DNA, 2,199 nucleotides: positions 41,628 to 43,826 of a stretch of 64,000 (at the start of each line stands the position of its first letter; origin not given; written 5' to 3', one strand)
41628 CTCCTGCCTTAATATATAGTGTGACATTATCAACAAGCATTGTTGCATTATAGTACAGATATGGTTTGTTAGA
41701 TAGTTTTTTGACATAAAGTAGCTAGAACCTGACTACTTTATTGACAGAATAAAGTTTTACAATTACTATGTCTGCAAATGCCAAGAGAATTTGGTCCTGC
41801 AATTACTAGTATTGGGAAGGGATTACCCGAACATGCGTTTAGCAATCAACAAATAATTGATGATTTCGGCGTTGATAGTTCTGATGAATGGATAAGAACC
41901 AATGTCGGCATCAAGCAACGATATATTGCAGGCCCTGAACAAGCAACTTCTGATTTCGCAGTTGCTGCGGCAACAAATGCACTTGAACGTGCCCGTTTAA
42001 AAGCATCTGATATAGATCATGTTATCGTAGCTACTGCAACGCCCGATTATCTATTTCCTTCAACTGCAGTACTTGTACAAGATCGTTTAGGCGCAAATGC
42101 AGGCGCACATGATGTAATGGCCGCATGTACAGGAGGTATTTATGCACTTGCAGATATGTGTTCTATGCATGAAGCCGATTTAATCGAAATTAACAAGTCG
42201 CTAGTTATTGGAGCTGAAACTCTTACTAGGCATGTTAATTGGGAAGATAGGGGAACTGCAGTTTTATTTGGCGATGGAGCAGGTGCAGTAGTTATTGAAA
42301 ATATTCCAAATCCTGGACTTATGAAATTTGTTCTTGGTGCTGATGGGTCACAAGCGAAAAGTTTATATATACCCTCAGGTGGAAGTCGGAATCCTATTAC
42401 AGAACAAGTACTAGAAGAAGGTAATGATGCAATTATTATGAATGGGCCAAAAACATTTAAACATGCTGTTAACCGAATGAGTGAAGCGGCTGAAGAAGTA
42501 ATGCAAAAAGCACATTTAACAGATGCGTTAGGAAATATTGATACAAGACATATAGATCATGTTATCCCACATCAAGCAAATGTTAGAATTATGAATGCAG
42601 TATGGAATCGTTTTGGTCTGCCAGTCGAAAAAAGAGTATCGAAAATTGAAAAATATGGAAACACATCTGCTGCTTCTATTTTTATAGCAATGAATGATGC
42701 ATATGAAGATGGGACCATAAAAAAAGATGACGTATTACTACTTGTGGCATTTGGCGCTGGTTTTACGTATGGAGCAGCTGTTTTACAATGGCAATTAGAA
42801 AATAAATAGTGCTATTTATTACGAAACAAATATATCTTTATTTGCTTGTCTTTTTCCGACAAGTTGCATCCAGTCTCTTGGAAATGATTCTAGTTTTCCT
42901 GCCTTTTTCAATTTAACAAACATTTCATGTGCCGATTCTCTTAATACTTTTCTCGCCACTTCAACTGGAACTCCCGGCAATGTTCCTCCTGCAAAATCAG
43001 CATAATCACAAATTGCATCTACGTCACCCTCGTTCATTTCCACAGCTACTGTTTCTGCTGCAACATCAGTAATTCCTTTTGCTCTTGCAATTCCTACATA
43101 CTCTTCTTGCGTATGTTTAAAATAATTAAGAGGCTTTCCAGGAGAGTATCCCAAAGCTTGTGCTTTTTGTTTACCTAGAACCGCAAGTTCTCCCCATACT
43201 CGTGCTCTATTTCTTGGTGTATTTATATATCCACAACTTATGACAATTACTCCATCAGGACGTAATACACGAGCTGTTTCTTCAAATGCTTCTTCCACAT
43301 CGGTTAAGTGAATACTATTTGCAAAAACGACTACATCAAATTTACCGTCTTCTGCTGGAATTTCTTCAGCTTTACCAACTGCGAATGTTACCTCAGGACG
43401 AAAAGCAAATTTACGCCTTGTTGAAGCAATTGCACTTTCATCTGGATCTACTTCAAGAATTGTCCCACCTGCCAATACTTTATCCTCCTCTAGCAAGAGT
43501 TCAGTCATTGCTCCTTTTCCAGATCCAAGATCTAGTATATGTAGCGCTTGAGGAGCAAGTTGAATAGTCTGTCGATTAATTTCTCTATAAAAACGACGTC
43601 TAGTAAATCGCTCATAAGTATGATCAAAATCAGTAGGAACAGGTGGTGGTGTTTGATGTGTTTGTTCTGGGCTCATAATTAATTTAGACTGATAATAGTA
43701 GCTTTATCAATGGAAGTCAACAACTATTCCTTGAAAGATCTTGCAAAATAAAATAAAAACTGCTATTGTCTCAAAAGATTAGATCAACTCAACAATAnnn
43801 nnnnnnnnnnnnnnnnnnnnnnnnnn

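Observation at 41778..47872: Compact fatty-acid/polyketide-type elongation gene cluster (KAS III, methyltransferase, KAS I/II, ER-DH fusion, KR) with no visible ACP or FabD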

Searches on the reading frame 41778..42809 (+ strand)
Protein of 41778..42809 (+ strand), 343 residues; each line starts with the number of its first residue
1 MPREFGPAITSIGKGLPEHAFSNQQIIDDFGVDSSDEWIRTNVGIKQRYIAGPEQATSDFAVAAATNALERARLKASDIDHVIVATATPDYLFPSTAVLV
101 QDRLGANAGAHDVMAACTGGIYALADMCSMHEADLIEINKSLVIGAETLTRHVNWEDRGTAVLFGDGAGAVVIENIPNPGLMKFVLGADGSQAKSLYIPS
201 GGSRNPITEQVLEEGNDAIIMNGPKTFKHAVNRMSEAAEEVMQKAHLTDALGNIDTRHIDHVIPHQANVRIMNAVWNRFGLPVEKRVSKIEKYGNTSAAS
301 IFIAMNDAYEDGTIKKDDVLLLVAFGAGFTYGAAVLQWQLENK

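Call 3: search_protein_families(library=pfam, proteins=[window:41778-42809:+], max_evalue=0.01)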
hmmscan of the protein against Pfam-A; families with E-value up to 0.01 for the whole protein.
window:41778-42809:+ (343 aa): 5 families
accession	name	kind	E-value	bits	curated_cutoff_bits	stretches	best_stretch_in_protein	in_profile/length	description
PF08541.16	ACP_syn_III_C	-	6.2e-33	113.3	26.6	1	253-338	5-90/90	3-Oxoacyl-[acyl-carrier-protein (ACP)] synthase III C terminal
PF08545.16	ACP_syn_III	-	8.6e-22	77.3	24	1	112-190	2-80/80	3-Oxoacyl-[acyl-carrier-protein (ACP)] synthase III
PF00108.29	Thiolase_N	-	4e-05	23.6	26.4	1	55-152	21-118/260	Thiolase, N-terminal domain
PF02797.21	Chal_sti_synt_C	-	0.0026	18.2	27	1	230-336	34-147/151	Chalcone and stilbene synthases, C-terminal domain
PF00195.25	Chal_sti_synt_N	-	0.0085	16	27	0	57-174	99-222/225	Chalcone and stilbene synthases, N-terminal domain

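Call 4: search_protein_families(library=ncbifam, proteins=[window:41778-42809:+], max_evalue=0.01)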
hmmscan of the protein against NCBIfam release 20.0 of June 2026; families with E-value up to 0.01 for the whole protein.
window:41778-42809:+ (343 aa): 19 families
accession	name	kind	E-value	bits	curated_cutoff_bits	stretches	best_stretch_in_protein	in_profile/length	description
NF006829.0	PRK09352.1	subfamily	7.6e-106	353.7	249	1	8-338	6-321/322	beta-ketoacyl-ACP synthase 3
TIGR00747.1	fabH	subfamily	1.7e-101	339.5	292.1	1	8-338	4-322/322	beta-ketoacyl-ACP synthase III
NF004623.0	PRK05963.1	equivalog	1.4e-72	244.7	437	1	9-338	8-328/328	beta-ketoacyl-ACP synthase III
NF005308.0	PRK06840.1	equivalog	4.7e-44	150.8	315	1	9-339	7-336/339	3-oxoacyl-ACP synthase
NF005541.0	PRK07204.1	equivalog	5.5e-44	150.9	402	1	9-337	7-328/329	beta-ketoacyl-ACP synthase III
NF005703.0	PRK07515.1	equivalog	2.3e-38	132.1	304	1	57-337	96-371/373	beta-ketoacyl-ACP synthase III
NF009519.0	PRK12880.1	equivalog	1.2e-32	113.6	436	1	38-338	41-338/353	beta-ketoacyl-ACP synthase III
NF006720.0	PRK09258.1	equivalog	3.3e-25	89.1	285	2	37-150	41-154/338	3-oxoacyl-ACP synthase III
NF003274.0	PRK04262.1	equivalog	2.9e-20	72.6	244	2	9-150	5-144/347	hydroxymethylglutaryl-CoA synthase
NF005293.2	PRK06816.1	subfamily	4.7e-17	62.1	450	2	9-126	3-131/378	StlD/DarB family beta-ketosynthase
NF053539.1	resorcinol_DarB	exception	1.2e-15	57.5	550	2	9-124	5-130/377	dialkylresorcinol biosynthesis protein DarB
NF042429.2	DHPHCoAsyn_DpgA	equivalog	5.9e-12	45.2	425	2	253-338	262-350/350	3,5-dihydroxyphenylacetyl-CoA synthase DpgA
TIGR00748.1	HMG_CoA_syn_Arc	equivalog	7.7e-12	45.1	353.35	1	13-150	8-143/345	hydroxymethylglutaryl-CoA synthase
TIGR01835.1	HMG-CoA-S_prok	equivalog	3e-05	23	360.35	1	16-184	10-169/382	hydroxymethylglutaryl-CoA synthase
NF004720.0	PRK06064.1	subfamily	3.9e-05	22.6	420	1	54-152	19-118/389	thiolase domain-containing protein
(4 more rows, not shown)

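Call 30: search_solved_structures(query=window:41778-42809:+, show_alignments=2, max_evalue=1e-30)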
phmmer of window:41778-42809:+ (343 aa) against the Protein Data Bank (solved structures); distinct sequences matched with E-value up to 1e-30: 38.
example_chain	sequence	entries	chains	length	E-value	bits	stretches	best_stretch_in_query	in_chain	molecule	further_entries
1ub7_A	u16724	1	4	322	2.8e-72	247.3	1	9-338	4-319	3-oxoacyl-[acyl-carrier protein] synthase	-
8vd9_A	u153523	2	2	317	3.1e-70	240.5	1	9-338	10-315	Beta-ketoacyl-[acyl-carrier-protein] synthase III 1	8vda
4dfe_A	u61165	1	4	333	9.8e-68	232.3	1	11-337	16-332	3-oxoacyl-[acyl-carrier-protein] synthase 3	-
4ryb_A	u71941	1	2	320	1.5e-67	231.7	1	9-338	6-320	3-oxoacyl-[acyl-carrier-protein] synthase 3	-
1zow_A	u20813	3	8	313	8.6e-61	209.5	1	13-338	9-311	3-oxoacyl-[acyl-carrier-protein] synthase III | 3-oxoacyl-[acyl-carrier-protein] synthase 3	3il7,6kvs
2ebd_A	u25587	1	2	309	9.8e-61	209.3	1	7-337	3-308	3-oxoacyl-[acyl-carrier-protein] synthase 3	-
4wzu_A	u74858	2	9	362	1.2e-60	209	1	8-338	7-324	3-oxoacyl-[acyl-carrier-protein] synthase 3 protein 2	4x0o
4x9k_A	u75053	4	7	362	2.2e-59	204.9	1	8-338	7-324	3-oxoacyl-[acyl-carrier-protein] synthase 3 protein 2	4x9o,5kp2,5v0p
6x7r_A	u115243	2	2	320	1.5e-58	202.1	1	10-337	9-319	3-oxoacyl-[acyl-carrier-protein] synthase 3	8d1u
1hn9_A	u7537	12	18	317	1.6e-58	202.1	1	10-337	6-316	BETA-KETOACYL-ACYL CARRIER PROTEIN SYNTHASE III | 3-oxoacyl-[acyl-carrier-protein] synthase III | 3-oxoacyl-[acyl-carrier-protein] synthase 3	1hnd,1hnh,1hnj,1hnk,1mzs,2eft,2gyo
3il9_A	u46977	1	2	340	1.6e-58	202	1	9-337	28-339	3-oxoacyl-[acyl-carrier-protein] synthase 3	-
9ka2_A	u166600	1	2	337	1.7e-58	201.9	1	9-337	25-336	Beta-ketoacyl-[acyl-carrier-protein] synthase III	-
1ebl_A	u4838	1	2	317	7.7e-58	199.8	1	10-337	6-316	BETA-KETOACYL-ACP SYNTHASE III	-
4ylt_A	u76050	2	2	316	4.5e-57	197.3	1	12-337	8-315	3-oxoacyl-[acyl-carrier-protein] synthase 3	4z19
9ka5_A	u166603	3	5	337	8.9e-57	196.3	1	9-337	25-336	Beta-ketoacyl-[acyl-carrier-protein] synthase III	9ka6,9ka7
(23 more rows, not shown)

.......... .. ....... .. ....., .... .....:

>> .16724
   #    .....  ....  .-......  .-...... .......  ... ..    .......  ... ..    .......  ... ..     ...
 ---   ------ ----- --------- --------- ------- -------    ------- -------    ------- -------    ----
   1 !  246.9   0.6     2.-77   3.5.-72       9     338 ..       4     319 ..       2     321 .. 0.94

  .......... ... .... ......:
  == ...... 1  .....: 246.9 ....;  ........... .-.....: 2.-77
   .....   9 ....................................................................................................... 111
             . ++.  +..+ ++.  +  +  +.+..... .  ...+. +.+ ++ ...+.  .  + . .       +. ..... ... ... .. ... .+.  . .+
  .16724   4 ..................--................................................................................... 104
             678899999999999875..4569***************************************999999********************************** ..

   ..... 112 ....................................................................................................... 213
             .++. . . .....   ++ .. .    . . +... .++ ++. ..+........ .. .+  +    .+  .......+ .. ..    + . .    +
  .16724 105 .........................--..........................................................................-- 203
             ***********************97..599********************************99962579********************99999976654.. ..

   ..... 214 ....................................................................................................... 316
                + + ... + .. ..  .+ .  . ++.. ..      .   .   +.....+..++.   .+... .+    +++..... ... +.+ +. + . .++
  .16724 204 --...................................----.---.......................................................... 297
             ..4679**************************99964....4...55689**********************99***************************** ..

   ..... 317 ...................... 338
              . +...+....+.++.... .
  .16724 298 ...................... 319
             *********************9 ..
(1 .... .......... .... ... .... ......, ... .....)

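Call 62: find_homologous_proteins(query=window:41778-42809:+)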
Query window:41778-42809:+ (343 aa): 8000 proteins with E <= 0.001 among 8000 candidates; the best 120 are listed.
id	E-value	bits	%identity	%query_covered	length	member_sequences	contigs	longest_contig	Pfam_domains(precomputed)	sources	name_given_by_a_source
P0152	4.4e-226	768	100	100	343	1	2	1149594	PF08545.17,PF08541.17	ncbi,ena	-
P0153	3.0e-116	407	57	99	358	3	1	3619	PF08545.17,PF00108.30,PF08541.17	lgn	-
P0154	7.7e-93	330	53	91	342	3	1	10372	PF08545.17,PF08541.17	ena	-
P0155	2.5e-85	305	50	97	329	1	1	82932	PF08545.17,PF00108.30,PF08541.17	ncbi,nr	ncbi:MAG: ketoacyl-ACP synthase III [Firmicutes bacterium]|nr:ketoacyl-ACP synthase III [Bacillota b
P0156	3.9e-85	304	50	97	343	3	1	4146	PF08545.17,PF00108.30,PF08541.17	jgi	-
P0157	2.2e-84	302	49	97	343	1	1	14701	PF08545.17,PF00108.30,PF08541.17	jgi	-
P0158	3.7e-84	301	48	97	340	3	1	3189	PF08545.17,PF00108.30,PF08541.17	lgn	-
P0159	1.3e-83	299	49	96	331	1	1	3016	PF08545.17,PF00108.30,PF08541.17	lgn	-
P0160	2.7e-83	298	48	97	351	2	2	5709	PF08545.17,PF00108.30,PF08541.17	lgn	-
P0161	2.9e-83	298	48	97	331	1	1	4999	PF08545.17,PF00108.30,PF08541.17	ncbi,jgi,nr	ncbi:MAG: ketoacyl-ACP synthase III [Acidaminococcales bacterium]|jgi:3-oxoacyl-[acyl-carrier-protei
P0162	3.2e-83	298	49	96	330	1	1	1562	PF08545.17,PF00108.30,PF08541.17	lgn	-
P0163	4.4e-83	298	49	96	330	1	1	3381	PF08545.17,PF00108.30,PF08541.17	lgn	-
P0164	4.8e-83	298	49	96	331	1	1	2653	PF08545.17,PF00108.30,PF08541.17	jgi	jgi:3-oxoacyl-[acyl-carrier-protein] synthase III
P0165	1.0e-82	296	49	96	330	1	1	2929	PF08545.17,PF00108.30,PF08541.17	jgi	jgi:3-oxoacyl-[acyl-carrier-protein] synthase-3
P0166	1.4e-82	296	47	96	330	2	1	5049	PF08545.17,PF00108.30,PF08541.17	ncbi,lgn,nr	ncbi:MAG: beta-ketoacyl-ACP synthase III [Bacillota bacterium]|nr:beta-ketoacyl-ACP synthase III [Ba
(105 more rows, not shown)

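Call 65: find_encoding_contigs(protein=P0154, flank=10000, max_places=1)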
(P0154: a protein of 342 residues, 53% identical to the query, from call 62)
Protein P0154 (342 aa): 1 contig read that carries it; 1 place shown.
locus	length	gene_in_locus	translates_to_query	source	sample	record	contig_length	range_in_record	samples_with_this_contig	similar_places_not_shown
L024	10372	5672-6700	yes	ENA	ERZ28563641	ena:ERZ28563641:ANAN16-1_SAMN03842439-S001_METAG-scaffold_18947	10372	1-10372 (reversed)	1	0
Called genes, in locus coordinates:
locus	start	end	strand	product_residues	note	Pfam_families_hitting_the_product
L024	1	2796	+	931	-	?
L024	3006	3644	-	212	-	PF00565:SNase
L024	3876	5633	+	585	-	-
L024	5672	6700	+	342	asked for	PF08545:ACP_syn_III, PF08541:ACP_syn_III_C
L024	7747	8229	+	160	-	-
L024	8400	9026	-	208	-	PF00300:His_Phos_1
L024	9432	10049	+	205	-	PF20803:PaaX_M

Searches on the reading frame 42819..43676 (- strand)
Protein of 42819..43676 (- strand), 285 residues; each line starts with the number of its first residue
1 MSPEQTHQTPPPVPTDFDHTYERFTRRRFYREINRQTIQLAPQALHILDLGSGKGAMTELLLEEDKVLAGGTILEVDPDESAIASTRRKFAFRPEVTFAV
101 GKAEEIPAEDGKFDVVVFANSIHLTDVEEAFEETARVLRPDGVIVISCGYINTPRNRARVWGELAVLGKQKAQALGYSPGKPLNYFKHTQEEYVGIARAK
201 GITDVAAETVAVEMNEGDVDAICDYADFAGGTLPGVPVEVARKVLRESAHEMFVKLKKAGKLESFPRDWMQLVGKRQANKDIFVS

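Call 3: search_protein_families(library=pfam, proteins=[window:42819-43676:-], max_evalue=0.01)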
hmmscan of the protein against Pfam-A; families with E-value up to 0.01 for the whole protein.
window:42819-43676:- (285 aa): 10 families
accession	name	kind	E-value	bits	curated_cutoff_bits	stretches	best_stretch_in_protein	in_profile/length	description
PF08241.18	Methyltransf_11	-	1.8e-19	70.6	21.2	1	48-146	1-95/95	Methyltransferase domain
PF13649.12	Methyltransf_25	-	4.1e-18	66.3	27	1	47-142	1-97/97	Methyltransferase domain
PF13847.12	Methyltransf_31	-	1.4e-14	54.4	27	1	44-147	4-110/145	Methyltransferase domain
PF08242.18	Methyltransf_12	-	1e-12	49.1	30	1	48-144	1-98/98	Methyltransferase domain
PF13489.12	Methyltransf_23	-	1.9e-09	37.9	27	1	23-147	3-117/164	Methyltransferase domain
PF01209.24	Ubie_methyltran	-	3.6e-08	33.5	20.1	1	36-146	40-151/233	ubiE/COQ5 methyltransferase family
PF13578.12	Methyltransf_24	-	2e-05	25.8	26.3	1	49-146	2-102/105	Methyltransferase domain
PF05148.21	Methyltransf_8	-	3e-05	24.4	27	1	104-146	114-156/219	Hypothetical methyltransferase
PF05891.18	Methyltransf_PK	-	0.0001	22.3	27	1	26-146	38-159/218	AdoMet dependent proline di-methyltransferase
PF05175.20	MTS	-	0.00084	19.5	23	1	43-146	31-138/170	Methyltransferase small domain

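Call 4: search_protein_families(library=ncbifam, proteins=[window:42819-43676:-], max_evalue=0.01)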
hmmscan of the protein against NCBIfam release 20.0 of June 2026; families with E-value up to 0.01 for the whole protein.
window:42819-43676:- (285 aa): 32 families (the best 25 are shown)
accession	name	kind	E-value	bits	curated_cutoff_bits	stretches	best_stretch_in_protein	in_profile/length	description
NF045667.1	MTase_DVU1556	equivalog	5.1e-14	52.2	155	1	42-156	21-129/213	DVU_1556 family methyltransferase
NF008823.0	PRK11873.1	subfamily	7.8e-12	45.2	263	1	47-147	81-182/272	arsenite methyltransferase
TIGR01934.1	MenG_MenH_UbiE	subfamily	1.5e-11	44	158.35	1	36-146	33-141/223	ubiquinone/menaquinone biosynthesis methyltransferase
NF001244.0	PRK00216.1-5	equivalog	3.8e-11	42.7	216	1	36-146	42-153/236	bifunctional demethylmenaquinone methyltransferase/2-methoxy-6-polyprenyl-1,4-benzoquinol methylase UbiE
NF047649.1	MTase_UXPK_star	exception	3.8e-10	39.2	460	1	46-146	80-181/283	methyltransferase/UXPK-star double selenoprotein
TIGR02072.1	BioC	equivalog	6.2e-10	39.3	184.95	1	42-147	33-133/244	malonyl-ACP O-methyltransferase BioC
NF001241.0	PRK00216.1-2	equivalog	1.6e-09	37.7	327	1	25-147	34-148/231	demethylmenaquinone methyltransferase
NF045825.1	FAmtase_mtf2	equivalog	2.1e-09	37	400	1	37-145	52-157/248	fatty-acid O-methyltransferase Mtf2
NF052510.1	methyltran_MpqE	exception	3.3e-09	36.5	335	1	36-145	37-150/234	methyl-plastoquinone biosynthesis methyltransferase MpqE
TIGR01983.1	UbiG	equivalog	1.9e-08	33.9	102.95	1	31-148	39-153/228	bifunctional 2-polyprenyl-6-hydroxyphenol methylase/3-demethylubiquinol 3-O-methyltransferase UbiG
NF045823.1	PthPhpthDimycoMt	equivalog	2.1e-08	33.7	300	1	39-145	62-165/256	phthiotriol/phenolphthiotriol dimycocerosates methyltransferase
NF043040.1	corrin_prot_MT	hypoth_equivalog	4.3e-08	32.8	180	1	14-147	12-148/216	corrinoid protein-associated methyltransferase CpaM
NF001242.0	PRK00216.1-3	equivalog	7.3e-08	32.1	351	1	36-145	62-174/258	bifunctional demethylmenaquinone methyltransferase/2-methoxy-6-polyprenyl-1,4-benzoquinol methylase UbiE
NF040539.1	AST_met_ArsM_2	exception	1.1e-07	31.9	240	1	41-146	54-163/262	putative arsinothricin biosynthesis methyltransferase ArsM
NF041537.1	ArsM_AhpD_UU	exception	2.5e-07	29.8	510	1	46-147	79-181/345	arsenite methyltransferase/AhpD domain selenoprotein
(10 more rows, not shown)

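Call 67: search_solved_structures(query=window:42819-43676:-, max_evalue=0.001, show_alignments=0)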
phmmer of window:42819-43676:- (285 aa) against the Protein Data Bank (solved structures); distinct sequences matched with E-value up to 0.001: 23.
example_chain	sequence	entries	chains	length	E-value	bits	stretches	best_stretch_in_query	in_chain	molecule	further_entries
9fce_A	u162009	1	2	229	2.7e-07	33.4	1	30-145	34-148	SAM dependent methyltransferase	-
9fcq_A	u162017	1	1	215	6.6e-07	32.1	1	41-145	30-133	SAM-dependent methyltransferase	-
3bus_A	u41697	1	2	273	6.9e-07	32.1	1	46-154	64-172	Methyltransferase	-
1ve3_A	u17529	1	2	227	8.1e-07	31.8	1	46-146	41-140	hypothetical protein PH0226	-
9fcd_A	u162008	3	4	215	8.8e-07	31.7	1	41-145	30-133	SAM-dependent methyltransferase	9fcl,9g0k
9fd3_A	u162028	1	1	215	8.9e-07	31.7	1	41-145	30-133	SAM-dependent methyltransferase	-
9fcy_A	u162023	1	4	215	8.9e-07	31.7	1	41-145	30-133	SAM-dependent methyltransferase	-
6uak_A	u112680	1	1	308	8.9e-07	31.7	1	45-145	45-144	SAM dependent methyltransferase LahSB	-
9fcs_A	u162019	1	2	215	1e-06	31.5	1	41-145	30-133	SAM-dependent methyltransferase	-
2avn_A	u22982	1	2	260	1.8e-06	30.7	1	16-148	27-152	ubiquinone/menaquinone biosynthesis methyltransferase-related protein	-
9fcx_A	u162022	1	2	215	3e-06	30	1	41-145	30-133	SAM-dependent methyltransferase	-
4hg2_A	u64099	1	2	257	3.7e-06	29.7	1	21-145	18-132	Methyltransferase type 11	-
9fcu_A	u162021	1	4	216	3.9e-06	29.6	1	41-145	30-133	SAM-dependent methyltransferase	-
2gs9_A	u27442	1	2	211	5.4e-06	29.2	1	40-169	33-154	Hypothetical protein TT1324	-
1xxl_A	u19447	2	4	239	5.7e-05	25.8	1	47-147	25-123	YcgJ protein | ycgJ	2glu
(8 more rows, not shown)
